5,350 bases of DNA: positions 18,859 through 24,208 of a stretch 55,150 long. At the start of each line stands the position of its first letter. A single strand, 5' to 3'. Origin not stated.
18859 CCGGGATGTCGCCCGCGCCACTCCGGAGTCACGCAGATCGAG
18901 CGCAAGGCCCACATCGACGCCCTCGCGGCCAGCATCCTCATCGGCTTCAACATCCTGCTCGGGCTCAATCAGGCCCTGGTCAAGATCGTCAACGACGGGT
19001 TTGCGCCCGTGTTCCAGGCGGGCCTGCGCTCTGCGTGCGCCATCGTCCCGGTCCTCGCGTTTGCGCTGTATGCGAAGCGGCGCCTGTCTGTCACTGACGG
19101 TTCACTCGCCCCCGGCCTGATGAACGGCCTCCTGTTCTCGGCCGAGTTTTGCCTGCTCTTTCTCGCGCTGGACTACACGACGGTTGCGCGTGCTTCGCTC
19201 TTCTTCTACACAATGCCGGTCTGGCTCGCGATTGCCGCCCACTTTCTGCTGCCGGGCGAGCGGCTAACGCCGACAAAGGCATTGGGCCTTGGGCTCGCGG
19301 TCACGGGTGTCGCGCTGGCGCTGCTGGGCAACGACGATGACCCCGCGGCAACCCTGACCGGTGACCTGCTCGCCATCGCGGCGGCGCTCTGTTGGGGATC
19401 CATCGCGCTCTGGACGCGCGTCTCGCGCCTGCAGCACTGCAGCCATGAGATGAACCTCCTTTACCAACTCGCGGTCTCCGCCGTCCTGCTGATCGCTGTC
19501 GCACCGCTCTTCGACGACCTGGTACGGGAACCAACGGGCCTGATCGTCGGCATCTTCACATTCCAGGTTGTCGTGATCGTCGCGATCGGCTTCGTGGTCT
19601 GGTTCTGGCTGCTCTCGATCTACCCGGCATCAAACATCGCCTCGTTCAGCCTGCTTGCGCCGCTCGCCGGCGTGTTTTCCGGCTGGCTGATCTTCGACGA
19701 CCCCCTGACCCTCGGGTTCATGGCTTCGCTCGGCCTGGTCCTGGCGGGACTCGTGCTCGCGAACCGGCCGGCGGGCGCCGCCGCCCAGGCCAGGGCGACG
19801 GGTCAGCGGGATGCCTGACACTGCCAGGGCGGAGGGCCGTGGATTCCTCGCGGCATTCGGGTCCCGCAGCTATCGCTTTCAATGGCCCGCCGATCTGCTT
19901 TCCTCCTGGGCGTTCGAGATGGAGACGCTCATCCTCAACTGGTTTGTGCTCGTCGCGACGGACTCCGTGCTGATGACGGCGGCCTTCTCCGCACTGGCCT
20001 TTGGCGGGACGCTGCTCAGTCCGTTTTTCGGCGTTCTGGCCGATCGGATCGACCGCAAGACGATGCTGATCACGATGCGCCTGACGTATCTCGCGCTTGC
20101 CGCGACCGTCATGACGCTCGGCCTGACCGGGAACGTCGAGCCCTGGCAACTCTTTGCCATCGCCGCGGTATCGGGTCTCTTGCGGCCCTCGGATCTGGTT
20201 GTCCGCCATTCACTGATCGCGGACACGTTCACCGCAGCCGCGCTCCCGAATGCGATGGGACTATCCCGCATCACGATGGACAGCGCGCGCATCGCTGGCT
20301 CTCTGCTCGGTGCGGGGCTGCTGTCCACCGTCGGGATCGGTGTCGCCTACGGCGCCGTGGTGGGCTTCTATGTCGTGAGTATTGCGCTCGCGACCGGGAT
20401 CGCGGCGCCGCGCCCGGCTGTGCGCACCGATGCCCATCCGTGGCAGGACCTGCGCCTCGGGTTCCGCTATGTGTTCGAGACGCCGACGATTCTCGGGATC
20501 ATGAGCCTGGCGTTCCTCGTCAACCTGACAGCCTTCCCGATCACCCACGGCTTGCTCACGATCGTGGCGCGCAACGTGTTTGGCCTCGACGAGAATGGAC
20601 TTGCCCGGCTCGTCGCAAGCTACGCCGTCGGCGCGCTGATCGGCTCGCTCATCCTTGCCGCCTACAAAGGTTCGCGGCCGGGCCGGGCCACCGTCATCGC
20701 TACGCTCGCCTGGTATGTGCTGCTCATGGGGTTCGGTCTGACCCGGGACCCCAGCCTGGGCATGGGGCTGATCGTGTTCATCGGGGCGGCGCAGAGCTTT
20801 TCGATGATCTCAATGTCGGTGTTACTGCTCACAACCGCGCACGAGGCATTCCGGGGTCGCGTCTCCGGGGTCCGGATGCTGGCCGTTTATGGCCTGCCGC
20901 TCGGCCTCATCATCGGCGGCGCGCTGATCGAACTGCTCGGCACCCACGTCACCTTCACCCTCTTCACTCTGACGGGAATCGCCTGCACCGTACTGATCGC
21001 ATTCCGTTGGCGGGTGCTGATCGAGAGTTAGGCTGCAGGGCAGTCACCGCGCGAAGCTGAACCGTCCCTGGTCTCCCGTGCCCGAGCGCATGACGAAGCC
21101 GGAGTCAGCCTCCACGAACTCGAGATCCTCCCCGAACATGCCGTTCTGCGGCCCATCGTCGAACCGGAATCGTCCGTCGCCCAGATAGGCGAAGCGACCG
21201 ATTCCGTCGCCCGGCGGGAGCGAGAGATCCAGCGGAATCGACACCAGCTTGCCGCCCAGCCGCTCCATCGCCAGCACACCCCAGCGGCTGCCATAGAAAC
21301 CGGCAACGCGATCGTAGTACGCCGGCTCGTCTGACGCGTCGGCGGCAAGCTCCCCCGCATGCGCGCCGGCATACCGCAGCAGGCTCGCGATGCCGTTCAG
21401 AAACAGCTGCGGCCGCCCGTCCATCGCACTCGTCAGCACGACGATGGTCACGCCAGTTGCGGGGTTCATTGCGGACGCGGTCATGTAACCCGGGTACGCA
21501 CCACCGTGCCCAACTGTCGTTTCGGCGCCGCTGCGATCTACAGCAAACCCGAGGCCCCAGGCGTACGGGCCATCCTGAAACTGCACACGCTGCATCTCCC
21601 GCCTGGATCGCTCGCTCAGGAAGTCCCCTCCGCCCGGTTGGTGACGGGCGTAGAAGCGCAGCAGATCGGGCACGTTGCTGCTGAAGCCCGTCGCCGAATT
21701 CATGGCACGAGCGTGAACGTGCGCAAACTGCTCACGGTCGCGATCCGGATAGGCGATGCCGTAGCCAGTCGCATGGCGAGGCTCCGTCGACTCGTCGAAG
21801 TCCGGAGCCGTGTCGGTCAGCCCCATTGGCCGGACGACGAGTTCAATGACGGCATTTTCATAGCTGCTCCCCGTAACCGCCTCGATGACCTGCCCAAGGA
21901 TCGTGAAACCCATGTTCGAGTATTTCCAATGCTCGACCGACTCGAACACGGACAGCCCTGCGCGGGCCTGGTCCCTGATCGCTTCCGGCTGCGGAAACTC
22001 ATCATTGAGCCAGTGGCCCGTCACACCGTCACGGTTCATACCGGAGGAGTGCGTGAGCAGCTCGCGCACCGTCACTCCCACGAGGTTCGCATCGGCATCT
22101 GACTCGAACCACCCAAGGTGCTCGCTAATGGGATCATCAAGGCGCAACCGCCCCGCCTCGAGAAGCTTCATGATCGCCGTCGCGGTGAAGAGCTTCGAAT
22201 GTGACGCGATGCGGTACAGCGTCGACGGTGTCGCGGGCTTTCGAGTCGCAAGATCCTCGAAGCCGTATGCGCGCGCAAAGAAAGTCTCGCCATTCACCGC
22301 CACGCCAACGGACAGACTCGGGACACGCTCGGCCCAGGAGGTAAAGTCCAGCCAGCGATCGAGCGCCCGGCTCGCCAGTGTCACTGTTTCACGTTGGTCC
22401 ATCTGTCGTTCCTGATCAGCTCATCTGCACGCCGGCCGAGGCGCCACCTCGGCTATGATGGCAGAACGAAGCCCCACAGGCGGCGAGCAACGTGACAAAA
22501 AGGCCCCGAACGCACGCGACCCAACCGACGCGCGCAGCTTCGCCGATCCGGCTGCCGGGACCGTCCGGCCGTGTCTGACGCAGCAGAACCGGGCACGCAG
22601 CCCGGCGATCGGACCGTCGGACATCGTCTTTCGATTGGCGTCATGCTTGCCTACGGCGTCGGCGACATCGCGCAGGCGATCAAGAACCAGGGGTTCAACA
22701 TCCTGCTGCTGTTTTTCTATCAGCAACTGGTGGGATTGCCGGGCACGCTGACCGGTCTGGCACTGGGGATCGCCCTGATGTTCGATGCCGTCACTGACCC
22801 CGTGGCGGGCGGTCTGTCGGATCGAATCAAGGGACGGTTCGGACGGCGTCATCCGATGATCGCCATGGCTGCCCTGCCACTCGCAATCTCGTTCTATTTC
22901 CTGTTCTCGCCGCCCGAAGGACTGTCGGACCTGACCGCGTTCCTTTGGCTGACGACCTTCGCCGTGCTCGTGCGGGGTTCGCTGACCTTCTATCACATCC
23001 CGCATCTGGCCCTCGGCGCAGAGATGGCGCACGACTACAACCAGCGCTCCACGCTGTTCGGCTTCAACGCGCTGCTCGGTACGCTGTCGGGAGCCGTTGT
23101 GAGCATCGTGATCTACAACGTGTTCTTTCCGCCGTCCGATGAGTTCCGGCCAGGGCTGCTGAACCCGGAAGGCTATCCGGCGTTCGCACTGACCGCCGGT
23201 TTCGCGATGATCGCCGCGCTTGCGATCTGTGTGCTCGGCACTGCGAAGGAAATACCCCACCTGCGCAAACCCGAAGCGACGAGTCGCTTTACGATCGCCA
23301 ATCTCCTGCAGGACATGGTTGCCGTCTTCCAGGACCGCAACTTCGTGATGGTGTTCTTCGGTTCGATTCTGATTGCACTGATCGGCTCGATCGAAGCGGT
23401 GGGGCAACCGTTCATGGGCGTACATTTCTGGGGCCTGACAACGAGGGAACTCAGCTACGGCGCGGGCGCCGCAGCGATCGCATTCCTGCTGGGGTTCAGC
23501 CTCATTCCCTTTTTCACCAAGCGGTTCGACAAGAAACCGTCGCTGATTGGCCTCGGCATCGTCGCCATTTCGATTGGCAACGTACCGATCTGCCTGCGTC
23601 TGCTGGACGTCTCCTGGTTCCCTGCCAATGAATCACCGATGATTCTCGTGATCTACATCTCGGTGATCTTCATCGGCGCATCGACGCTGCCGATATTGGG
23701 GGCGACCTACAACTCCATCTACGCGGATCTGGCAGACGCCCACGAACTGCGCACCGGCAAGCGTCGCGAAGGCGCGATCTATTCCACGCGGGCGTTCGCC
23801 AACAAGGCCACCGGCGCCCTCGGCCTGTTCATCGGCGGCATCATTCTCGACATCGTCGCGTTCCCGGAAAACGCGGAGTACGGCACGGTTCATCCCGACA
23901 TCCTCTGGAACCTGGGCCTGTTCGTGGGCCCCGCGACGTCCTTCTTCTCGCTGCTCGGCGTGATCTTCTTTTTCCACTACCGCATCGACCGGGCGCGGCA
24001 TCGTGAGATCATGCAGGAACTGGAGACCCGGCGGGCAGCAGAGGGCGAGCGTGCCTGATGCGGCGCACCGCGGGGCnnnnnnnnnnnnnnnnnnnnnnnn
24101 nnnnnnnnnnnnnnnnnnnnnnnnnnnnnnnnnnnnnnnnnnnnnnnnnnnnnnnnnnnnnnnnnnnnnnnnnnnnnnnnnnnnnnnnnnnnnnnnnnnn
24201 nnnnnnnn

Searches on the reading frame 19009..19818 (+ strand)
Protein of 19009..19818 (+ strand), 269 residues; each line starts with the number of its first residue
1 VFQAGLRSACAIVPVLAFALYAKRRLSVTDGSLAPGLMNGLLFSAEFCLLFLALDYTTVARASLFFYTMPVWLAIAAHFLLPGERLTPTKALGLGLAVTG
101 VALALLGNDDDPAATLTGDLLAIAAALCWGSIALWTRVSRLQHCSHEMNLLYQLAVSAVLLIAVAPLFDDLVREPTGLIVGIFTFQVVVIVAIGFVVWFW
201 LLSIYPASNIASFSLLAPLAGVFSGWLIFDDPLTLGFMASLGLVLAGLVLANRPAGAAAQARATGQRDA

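Call 54: search_protein_families(library=pfam, proteins=[window:19009-19818:+], max_evalue=0.001)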
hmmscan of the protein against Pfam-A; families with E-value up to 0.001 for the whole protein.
window:19009-19818:+ (269 aa): 1 family
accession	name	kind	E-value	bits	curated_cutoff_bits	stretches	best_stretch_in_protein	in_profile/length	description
PF00892.27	EamA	-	2.9e-28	99.3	28.2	2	117-252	2-134/135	EamA-like transporter family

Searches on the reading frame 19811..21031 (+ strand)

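Call 54: search_protein_families(library=pfam, proteins=[window:19811-21031:+], max_evalue=0.001)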
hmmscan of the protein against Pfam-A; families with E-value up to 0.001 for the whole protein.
window:19811-21031:+ (406 aa): 2 families
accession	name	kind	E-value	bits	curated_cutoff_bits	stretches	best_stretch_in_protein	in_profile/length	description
PF07690.21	MFS_1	-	8.1e-22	78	33.4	1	51-359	30-339/347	Major Facilitator Superfamily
PF05977.19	MFS_3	-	7.8e-14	51.4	27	1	13-397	4-386/524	Transmembrane secretion effector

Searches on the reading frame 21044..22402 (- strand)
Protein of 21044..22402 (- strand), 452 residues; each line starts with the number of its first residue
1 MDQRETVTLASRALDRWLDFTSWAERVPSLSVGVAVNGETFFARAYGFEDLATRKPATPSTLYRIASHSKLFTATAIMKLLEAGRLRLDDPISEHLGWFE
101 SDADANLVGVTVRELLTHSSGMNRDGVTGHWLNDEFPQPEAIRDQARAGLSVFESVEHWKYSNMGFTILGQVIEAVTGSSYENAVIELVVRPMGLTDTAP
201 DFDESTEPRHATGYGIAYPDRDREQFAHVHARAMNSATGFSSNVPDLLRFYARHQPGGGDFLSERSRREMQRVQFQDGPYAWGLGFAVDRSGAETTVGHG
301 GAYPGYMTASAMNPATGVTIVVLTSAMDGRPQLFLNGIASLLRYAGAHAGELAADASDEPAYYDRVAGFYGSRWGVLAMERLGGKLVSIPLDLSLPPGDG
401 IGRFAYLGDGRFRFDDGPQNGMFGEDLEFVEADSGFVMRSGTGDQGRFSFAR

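Call 67: search_protein_families(library=pfam, proteins=[window:21044-22402:-], max_evalue=0.0001)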
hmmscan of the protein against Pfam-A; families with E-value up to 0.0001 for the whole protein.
window:21044-22402:- (452 aa): 1 family
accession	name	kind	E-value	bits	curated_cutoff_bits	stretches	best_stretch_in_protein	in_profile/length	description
PF00144.29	Beta-lactamase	-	1e-61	209.4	27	1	24-329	11-313/329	Beta-lactamase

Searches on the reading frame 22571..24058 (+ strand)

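Call 67: search_protein_families(library=pfam, proteins=[window:22571-24058:+], max_evalue=0.0001)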
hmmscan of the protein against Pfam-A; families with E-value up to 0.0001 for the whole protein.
window:22571-24058:+ (495 aa): 2 families
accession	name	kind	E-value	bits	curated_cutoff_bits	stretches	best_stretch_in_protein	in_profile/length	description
PF13347.12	MFS_2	-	9.8e-73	245.5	27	1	28-474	2-427/427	MFS/sugar transport protein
PF07690.21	MFS_1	-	7e-09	35.5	33.4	1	41-392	14-327/347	Major Facilitator Superfamily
